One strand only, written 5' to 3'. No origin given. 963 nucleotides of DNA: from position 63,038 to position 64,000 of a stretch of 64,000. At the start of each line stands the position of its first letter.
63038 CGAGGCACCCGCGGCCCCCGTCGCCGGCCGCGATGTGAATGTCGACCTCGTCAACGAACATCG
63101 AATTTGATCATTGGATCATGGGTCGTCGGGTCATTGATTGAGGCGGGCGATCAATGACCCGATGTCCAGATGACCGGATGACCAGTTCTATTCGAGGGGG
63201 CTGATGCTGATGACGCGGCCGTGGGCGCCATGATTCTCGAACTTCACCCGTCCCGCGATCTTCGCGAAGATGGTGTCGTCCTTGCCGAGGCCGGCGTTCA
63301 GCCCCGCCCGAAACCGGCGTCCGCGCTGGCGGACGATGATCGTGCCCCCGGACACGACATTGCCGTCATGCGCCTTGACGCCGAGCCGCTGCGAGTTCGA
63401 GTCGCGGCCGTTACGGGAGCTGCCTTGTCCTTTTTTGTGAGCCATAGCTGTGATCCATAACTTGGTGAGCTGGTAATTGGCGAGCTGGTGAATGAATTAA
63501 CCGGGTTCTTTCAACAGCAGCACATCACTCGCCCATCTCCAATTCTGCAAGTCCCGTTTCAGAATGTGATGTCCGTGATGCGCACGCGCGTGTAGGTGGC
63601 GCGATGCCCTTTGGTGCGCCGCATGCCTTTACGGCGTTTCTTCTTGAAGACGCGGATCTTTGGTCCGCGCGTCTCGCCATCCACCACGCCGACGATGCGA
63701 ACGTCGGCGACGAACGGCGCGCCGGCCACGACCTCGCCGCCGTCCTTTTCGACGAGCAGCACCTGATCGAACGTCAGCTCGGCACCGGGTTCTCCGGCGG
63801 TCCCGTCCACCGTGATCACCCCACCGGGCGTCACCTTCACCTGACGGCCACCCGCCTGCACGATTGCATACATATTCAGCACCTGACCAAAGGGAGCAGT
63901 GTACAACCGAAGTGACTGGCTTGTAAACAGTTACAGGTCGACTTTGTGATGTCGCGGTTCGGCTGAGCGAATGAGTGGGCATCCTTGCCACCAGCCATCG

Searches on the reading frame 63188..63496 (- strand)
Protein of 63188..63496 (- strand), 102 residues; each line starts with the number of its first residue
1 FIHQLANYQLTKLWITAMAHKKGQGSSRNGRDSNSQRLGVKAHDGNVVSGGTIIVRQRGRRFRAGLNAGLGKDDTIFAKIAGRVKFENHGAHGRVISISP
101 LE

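Call 74: search_protein_families(library=pfam, proteins=[window:63188-63496:-], max_evalue=0.001)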
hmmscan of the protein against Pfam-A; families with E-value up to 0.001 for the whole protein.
window:63188-63496:- (102 aa): 1 family
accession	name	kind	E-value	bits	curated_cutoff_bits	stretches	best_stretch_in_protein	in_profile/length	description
PF01016.24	Ribosomal_L27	-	3.5e-31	107.5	20.5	1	19-90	1-72/79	Ribosomal L27 protein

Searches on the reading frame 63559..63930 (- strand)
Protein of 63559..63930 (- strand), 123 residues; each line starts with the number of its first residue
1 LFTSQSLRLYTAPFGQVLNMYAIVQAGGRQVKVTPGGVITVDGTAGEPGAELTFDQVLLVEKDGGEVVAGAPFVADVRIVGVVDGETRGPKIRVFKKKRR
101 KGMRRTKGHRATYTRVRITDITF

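Call 74: search_protein_families(library=pfam, proteins=[window:63559-63930:-], max_evalue=0.001)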
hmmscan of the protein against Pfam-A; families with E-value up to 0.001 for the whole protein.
window:63559-63930:- (123 aa): 1 family
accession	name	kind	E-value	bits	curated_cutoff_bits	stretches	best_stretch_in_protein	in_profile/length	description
PF00829.26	Ribosomal_L21p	-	7e-33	113.3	27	1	20-121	1-99/99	Ribosomal prokaryotic L21 protein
